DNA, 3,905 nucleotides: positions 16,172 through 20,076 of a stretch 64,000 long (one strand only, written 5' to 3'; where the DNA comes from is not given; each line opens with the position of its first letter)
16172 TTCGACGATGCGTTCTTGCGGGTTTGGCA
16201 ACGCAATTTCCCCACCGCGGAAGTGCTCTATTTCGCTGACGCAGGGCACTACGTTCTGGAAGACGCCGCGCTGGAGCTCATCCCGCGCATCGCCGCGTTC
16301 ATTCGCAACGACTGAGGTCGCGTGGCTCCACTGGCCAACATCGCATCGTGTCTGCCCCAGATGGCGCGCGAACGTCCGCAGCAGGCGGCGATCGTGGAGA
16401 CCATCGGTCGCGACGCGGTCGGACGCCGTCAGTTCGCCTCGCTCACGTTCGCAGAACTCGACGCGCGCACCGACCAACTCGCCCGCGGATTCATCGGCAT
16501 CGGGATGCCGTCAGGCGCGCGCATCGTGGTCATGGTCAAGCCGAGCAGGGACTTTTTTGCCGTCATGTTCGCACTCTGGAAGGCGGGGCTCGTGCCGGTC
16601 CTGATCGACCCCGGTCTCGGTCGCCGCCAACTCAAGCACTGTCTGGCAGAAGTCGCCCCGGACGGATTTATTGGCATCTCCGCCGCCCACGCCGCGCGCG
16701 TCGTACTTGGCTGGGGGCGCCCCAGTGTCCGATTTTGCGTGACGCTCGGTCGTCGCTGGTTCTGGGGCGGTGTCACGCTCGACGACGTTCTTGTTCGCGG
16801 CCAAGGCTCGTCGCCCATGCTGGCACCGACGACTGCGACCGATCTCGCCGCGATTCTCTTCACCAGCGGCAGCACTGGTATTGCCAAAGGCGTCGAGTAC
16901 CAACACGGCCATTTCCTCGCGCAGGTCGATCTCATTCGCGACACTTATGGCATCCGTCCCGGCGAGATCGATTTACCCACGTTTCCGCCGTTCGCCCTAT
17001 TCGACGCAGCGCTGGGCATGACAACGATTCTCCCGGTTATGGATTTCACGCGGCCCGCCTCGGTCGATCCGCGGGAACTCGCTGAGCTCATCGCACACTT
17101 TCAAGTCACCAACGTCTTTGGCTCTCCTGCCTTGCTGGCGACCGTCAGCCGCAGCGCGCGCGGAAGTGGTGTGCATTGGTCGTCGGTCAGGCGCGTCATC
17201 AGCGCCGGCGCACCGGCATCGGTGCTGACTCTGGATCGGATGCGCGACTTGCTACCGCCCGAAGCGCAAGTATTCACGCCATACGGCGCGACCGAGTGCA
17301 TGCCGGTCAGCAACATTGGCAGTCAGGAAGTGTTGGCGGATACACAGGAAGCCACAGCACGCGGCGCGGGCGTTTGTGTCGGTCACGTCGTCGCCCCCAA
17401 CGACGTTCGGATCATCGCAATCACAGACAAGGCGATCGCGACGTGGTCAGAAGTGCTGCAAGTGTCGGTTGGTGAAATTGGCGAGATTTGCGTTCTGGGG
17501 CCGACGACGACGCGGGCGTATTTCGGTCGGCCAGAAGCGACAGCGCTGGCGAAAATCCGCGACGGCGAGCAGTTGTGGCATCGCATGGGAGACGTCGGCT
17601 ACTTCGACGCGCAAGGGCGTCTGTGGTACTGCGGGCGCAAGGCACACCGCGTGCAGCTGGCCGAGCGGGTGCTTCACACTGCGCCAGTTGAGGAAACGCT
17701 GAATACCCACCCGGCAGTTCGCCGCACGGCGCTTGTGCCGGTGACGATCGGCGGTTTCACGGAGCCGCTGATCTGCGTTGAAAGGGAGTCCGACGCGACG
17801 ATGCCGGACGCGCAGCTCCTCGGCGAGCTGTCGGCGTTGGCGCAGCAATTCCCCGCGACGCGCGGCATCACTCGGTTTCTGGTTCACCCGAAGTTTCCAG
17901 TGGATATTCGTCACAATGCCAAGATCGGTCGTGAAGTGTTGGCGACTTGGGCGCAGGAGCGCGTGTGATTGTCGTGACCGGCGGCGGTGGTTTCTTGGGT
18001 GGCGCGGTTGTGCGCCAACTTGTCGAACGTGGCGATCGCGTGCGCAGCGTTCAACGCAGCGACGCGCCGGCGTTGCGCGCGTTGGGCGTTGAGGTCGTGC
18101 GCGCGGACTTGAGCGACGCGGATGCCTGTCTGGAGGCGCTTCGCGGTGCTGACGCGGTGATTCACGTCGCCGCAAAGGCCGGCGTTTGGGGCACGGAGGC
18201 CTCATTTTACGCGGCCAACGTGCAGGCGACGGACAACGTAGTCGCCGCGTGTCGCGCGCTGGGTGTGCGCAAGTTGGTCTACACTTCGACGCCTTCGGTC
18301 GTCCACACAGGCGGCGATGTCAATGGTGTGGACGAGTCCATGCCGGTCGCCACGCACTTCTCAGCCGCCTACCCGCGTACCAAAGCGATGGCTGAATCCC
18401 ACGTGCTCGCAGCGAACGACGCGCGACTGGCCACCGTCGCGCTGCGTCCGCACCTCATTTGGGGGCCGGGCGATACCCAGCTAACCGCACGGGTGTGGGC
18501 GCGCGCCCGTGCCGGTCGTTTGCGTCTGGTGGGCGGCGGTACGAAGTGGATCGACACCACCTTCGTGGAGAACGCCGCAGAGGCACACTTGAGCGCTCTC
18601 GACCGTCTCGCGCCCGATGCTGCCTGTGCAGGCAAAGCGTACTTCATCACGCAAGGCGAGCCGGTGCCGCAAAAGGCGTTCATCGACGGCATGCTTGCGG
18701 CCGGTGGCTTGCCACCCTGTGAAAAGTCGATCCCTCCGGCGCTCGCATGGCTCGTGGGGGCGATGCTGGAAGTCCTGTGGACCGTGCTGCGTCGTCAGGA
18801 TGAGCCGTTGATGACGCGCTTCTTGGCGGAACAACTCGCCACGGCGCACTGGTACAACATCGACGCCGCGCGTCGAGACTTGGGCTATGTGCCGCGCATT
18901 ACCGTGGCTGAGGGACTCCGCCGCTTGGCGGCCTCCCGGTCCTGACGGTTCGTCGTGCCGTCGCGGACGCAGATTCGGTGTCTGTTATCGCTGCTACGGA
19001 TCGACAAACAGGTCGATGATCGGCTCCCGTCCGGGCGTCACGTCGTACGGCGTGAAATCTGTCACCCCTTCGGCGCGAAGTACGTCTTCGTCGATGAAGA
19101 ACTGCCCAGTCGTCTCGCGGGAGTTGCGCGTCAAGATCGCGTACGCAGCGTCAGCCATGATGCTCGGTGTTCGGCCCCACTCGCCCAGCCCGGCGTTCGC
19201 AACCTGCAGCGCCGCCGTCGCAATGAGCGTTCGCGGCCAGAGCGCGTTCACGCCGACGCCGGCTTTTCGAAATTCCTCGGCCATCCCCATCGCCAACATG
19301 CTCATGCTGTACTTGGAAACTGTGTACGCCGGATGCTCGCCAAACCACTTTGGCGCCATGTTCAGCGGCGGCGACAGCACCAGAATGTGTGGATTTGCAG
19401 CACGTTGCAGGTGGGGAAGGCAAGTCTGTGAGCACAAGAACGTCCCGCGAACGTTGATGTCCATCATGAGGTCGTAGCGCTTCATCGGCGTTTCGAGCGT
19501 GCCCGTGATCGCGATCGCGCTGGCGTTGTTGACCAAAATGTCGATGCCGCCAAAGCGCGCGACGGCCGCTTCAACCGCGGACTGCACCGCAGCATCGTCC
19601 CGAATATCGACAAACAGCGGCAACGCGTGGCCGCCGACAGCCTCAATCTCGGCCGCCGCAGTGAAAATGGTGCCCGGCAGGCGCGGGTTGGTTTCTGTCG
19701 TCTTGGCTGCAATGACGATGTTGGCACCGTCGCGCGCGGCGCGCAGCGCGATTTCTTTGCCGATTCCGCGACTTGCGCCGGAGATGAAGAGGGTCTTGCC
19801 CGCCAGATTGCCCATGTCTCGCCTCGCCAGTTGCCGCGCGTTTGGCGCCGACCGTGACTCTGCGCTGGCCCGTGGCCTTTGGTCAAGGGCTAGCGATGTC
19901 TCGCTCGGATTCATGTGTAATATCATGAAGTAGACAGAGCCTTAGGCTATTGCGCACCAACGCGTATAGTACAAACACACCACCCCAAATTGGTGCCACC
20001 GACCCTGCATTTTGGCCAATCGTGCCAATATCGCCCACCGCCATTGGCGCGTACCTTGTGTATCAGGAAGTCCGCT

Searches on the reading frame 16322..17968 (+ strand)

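Call 73: search_protein_families(library=pfam, proteins=[window:16322-17968:+], max_evalue=0.00001)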
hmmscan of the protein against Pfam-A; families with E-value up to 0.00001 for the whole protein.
window:16322-17968:+ (548 aa): 1 family
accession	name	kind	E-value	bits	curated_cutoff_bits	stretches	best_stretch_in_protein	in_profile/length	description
PF00501.34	AMP-binding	-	9.6e-48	163.3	29.9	1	15-401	5-384/384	AMP-binding enzyme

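Call 75: search_protein_families(library=ncbifam, proteins=[window:16322-17968:+], max_evalue=1e-10)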
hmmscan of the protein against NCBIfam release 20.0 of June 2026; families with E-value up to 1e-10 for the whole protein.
window:16322-17968:+ (548 aa): 69 families (the best 25 are shown)
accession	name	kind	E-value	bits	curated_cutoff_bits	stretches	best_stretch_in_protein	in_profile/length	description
NF006754.0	PRK09274.1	equivalog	3.7e-213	708.7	478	1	4-547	4-550/555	fatty acid CoA ligase family protein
NF045786.1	OlefBLtnSynXan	equivalog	1.6e-212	706.8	900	1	6-546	2-543/544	olefin beta-lactone synthetase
NF045785.1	OlefBLtnSynShew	equivalog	3e-176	587.1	850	1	5-545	1-552/552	olefin beta-lactone synthetase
NF004837.0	PRK06187.1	subfamily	3.9e-51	173.9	476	1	5-474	8-456/531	long-chain-fatty-acid--CoA ligase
TIGR01733.1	AA-adenyl-dom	subfamily_domain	1.9e-40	139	317.4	1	42-469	1-407/409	amino acid adenylation domain-containing protein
NF005676.0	PRK07470.1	equivalog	7.8e-35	120.5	774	1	5-526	20-513/544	acyl-CoA synthetase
NF006182.0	PRK08316.1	subfamily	1.8e-32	112.6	663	1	31-483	34-460/523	fatty acyl-CoA synthetase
NF005801.1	PRK07656.1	equivalog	1.7e-30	106.1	657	1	38-474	24-437/500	FadD3 family acyl-CoA ligase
NF004814.0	PRK06164.1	equivalog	1.3e-28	99.9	677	1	169-547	176-533/540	acyl-CoA synthetase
NF005702.0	PRK07514.1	subfamily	2.5e-27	95.4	558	1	32-510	21-471/506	malonyl-CoA synthase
NF004822.0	PRK06178.1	equivalog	3.4e-27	95.3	782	1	167-473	207-501/571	acyl-CoA synthetase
NF009233.0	PRK12583.1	subfamily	4.4e-27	94.7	832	1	171-481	199-491/558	fatty acid CoA ligase family protein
NF005857.1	PRK07786.1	exception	4.6e-26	91.4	733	1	39-472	33-445/513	fatty-acid--CoA ligase FadD5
NF004511.1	PRK05852.1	equivalog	2.5e-25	89.1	650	1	8-474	2-438/505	FadD7 family fatty acid--CoA ligase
TIGR03098.1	ligase_PEP_1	hypoth_equivalog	1.2e-24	86.7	592.35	1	32-512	24-488/517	acyl-CoA ligase (AMP-forming), exosortase A system-associated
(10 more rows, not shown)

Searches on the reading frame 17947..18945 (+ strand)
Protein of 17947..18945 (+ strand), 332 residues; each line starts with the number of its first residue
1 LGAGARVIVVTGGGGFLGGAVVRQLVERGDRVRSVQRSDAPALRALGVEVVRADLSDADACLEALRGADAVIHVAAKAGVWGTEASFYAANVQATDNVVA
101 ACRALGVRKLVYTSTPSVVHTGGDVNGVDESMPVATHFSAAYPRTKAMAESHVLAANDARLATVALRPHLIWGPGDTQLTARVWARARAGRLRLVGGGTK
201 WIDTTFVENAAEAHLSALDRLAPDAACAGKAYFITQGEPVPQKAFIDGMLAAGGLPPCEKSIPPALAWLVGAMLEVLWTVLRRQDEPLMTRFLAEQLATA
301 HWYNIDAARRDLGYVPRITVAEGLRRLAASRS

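Call 73: search_protein_families(library=pfam, proteins=[window:17947-18945:+], max_evalue=0.00001)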
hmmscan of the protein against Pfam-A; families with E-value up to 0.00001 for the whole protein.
window:17947-18945:+ (332 aa): 8 families
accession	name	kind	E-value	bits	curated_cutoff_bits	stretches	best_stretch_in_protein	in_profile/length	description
PF01073.25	3Beta_HSD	-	5.5e-52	177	22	1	9-250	1-265/280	3-beta hydroxysteroid dehydrogenase/isomerase family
PF01370.27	Epimerase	-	6.1e-34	117.9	20.9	1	8-220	1-227/240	NAD dependent epimerase/dehydratase family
PF13460.12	NAD_binding_10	-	2.8e-16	60.4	27.2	1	12-154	1-132/184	NAD(P)H-binding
PF07993.18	NAD_binding_4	-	2.9e-14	53.3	20.1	1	65-176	86-210/258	Male sterility protein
PF05368.20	NmrA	-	1.1e-13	51.9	27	1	7-121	4-114/298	NmrA-like family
PF04321.23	RmlD_sub_bind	-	1.2e-12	48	27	1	8-187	3-167/287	RmlD substrate binding domain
PF16363.11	GDP_Man_Dehyd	-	2.9e-10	40.6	27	1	10-218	2-237/332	GDP-mannose 4,6 dehydratase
PF02719.21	Polysacc_synt_2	-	9e-07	28.8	20.2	0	8-119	1-132/293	Polysaccharide biosynthesis protein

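Call 75: search_protein_families(library=ncbifam, proteins=[window:17947-18945:+], max_evalue=1e-10)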
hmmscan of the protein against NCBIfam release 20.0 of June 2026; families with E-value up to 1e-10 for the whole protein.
window:17947-18945:+ (332 aa): 9 families
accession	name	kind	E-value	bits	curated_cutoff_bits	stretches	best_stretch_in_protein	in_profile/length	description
NF042422.1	oxyalk_red_OleD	equivalog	1.5e-136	455.1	580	1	8-330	3-327/329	2-alkyl-3-oxoalkanoate reductase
NF042423.1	oxyalk_red_Shew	equivalog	1.5e-117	392.4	580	1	7-327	10-331/331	2-alkyl-3-oxoalkanoate reductase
TIGR03466.1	HpnA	hypoth_equivalog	2.1e-42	145.2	367.65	1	8-318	3-309/327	hopanoid-associated sugar epimerase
NF052578.1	StrlDmthSdmBMthl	equivalog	4.3e-23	82.6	600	1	9-316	4-308/328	sterol demethylase protein SdmB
TIGR01179.1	galE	equivalog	6e-18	64.8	262.3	1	8-167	2-172/332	UDP-glucose 4-epimerase GalE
TIGR04180.1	EDH_00030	hypoth_equivalog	1.7e-16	60.1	475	1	8-176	1-180/297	NAD-dependent 4,6-dehydratase LegB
TIGR01746.1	Thioester-redct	subfamily_domain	4.1e-13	49.3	213.35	1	48-247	63-275/371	thioester reductase domain-containing protein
NF058621.1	DiazavRedAvaA7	equivalog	6.3e-12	45.7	400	1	8-267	3-261/304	3-diazoavenalumate denitrifying reductase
TIGR01214.1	rmlD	equivalog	9.2e-11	41.4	224.05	0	8-159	2-141/285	dTDP-4-dehydrorhamnose reductase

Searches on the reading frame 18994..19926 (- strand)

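Call 61: search_protein_families(library=ncbifam, proteins=[window:18994-19926:-], max_evalue=0.001)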
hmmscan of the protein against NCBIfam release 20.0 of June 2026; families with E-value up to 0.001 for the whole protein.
window:18994-19926:- (310 aa): 204 families (the best 25 are shown)
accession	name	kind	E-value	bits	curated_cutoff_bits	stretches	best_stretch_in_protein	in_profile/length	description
NF006133.0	PRK08278.1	subfamily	1.7e-130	434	250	1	40-309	3-274/278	SDR family oxidoreductase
TIGR03971.1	SDR_subfam_1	subfamily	1.3e-33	116.5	300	1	41-240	1-203/271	mycofactocin-coupled SDR family oxidoreductase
NF004791.0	PRK06138.1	equivalog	9.5e-32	110.3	312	1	40-234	2-186/252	SDR family oxidoreductase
NF005559.1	PRK07231.1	subfamily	1.1e-31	110.2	215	1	41-238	2-189/249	glucose 1-dehydrogenase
NF005909.0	PRK07890.1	subfamily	1.6e-30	106.2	258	1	39-231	3-186/260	short chain dehydrogenase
NF005806.0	PRK07666.1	equivalog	1.2e-29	103.3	286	1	39-239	3-194/239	3-ketoacyl-ACP reductase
NF004825.0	PRK06181.1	equivalog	3.1e-29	102.1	215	1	39-243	2-200/268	SDR family oxidoreductase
NF005853.0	PRK07774.1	equivalog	5.5e-28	98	303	1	40-240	3-194/250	SDR family oxidoreductase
NF005681.0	PRK07478.1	subfamily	1.4e-27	96.7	267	1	38-235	1-191/254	SDR family oxidoreductase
NF006080.0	PRK08226.1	equivalog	1.6e-27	96.6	356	1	38-244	1-198/263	SDR family oxidoreductase UcpA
NF009093.0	PRK12429.1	subfamily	3.7e-27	95.3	258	1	40-231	2-184/259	3-hydroxybutyrate dehydrogenase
NF006070.0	PRK08213.1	subfamily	6.3e-27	94.7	279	1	38-232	7-197/259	gluconate 5-dehydrogenase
NF004514.1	PRK05855.1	equivalog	1e-26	93.7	455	1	23-238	295-499/578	SDR family oxidoreductase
NF005672.0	PRK07454.1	equivalog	1.4e-26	93.1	234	1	44-231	7-185/241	SDR family oxidoreductase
NF009468.0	PRK12826.1-4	equivalog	1.6e-26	93.6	318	1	39-241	3-196/256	SDR family oxidoreductase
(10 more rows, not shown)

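Call 73: search_protein_families(library=pfam, proteins=[window:18994-19926:-], max_evalue=0.00001)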
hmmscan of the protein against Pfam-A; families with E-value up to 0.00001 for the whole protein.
window:18994-19926:- (310 aa): 2 families
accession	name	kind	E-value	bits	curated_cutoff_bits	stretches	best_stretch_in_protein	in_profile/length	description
PF00106.31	adh_short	-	2.2e-33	115.8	26.6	1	44-239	1-186/195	short chain dehydrogenase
PF13561.12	adh_short_C2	-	5.3e-28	98.6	27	1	50-242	1-184/236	Enoyl-(Acyl carrier protein) reductase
